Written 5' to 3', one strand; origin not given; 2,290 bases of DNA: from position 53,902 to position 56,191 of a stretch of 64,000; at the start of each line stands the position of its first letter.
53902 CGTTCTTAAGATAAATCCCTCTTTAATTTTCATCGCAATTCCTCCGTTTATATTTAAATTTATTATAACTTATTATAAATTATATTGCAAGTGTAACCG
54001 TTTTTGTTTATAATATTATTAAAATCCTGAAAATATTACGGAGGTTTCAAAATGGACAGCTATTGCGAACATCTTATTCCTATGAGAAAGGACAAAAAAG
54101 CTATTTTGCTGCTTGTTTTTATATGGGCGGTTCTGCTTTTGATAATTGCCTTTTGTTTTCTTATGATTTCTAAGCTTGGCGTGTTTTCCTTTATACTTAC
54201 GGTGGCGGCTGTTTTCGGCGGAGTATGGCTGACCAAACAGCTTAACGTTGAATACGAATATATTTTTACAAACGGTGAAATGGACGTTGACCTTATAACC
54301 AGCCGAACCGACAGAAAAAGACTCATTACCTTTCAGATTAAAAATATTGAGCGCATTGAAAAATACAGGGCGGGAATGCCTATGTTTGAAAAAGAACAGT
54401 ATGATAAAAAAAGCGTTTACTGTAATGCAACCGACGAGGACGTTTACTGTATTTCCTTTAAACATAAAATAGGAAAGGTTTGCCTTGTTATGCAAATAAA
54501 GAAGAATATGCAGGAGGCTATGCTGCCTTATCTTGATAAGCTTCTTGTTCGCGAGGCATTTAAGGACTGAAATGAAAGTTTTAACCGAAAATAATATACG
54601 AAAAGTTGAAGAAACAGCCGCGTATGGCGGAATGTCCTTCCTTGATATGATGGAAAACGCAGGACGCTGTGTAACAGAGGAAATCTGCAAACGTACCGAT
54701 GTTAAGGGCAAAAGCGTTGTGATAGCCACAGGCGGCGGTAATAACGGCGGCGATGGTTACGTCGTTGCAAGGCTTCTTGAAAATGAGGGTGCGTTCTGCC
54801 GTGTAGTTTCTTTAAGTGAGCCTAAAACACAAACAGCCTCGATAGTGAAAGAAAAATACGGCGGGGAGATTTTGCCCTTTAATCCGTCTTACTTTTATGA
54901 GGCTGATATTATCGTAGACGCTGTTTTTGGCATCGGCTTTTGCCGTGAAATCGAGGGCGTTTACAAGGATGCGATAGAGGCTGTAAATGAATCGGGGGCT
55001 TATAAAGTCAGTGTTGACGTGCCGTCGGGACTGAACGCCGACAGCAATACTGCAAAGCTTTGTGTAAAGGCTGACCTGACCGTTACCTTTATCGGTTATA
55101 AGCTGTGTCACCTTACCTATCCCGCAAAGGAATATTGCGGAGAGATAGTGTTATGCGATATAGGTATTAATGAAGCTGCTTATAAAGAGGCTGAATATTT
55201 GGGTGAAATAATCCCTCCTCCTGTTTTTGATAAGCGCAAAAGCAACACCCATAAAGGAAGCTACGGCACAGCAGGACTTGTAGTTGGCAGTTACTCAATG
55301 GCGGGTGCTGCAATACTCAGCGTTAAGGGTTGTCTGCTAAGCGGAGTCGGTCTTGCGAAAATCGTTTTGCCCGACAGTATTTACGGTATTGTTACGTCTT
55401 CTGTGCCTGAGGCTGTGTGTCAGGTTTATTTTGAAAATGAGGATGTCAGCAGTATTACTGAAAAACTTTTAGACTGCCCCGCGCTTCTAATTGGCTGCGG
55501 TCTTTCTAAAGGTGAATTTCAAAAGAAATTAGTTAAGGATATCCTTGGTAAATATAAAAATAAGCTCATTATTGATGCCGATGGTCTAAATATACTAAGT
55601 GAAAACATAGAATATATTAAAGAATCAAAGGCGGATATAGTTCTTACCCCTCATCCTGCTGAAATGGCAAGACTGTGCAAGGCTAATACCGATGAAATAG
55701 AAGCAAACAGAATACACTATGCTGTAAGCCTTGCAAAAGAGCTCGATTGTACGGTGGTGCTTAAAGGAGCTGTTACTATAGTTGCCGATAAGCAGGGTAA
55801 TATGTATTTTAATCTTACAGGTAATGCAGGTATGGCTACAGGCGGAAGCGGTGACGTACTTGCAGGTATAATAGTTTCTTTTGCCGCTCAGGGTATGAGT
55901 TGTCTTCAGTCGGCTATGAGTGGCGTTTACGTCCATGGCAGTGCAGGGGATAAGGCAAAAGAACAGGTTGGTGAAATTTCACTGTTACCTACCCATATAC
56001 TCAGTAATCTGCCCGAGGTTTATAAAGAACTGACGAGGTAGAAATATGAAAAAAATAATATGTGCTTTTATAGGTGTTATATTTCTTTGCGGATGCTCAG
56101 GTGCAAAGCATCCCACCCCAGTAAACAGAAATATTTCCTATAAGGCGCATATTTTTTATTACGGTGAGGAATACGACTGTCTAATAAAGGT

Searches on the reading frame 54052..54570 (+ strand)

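Call 54: search_protein_families(library=pfam, proteins=[window:54052-54570:+], max_evalue=0.001)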
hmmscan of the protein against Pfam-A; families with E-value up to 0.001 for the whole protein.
window:54052-54570:+ (172 aa): 1 family
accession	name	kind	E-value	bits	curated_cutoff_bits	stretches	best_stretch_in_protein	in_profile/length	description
PF19601.4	DUF6106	-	1.7e-07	31.8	25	1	4-157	8-151/173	Family of unknown function (DUF6106)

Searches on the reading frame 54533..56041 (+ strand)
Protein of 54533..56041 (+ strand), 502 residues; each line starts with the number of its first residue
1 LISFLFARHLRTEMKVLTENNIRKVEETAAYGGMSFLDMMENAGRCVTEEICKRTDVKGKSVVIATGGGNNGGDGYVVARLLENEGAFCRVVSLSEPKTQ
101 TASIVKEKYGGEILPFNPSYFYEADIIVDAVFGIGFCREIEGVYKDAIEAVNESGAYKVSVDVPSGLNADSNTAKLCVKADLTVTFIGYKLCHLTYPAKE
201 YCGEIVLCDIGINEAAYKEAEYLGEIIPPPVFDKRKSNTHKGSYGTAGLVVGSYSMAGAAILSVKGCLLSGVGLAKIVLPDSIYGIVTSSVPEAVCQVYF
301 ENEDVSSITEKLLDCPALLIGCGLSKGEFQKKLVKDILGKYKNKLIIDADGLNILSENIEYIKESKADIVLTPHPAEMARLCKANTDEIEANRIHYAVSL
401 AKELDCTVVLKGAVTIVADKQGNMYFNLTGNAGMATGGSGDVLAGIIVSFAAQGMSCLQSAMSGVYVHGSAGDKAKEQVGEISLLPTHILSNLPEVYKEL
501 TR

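Call 54: search_protein_families(library=pfam, proteins=[window:54533-56041:+], max_evalue=0.001)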
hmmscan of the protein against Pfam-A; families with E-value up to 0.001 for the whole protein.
window:54533-56041:+ (502 aa): 3 families
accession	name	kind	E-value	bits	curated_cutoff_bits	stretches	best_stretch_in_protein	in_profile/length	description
PF01256.23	Carb_kinase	-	1.9e-56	191.7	27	1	248-494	2-241/242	NAD(P)H-hydrate dehydratase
PF03853.21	YjeF_N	-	5.9e-40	137.4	24.9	1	38-192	3-169/169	YjeF-related protein N-terminus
PF02110.20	HK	-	7.7e-07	29.2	27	1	355-490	103-238/247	Hydroxyethylthiazole kinase family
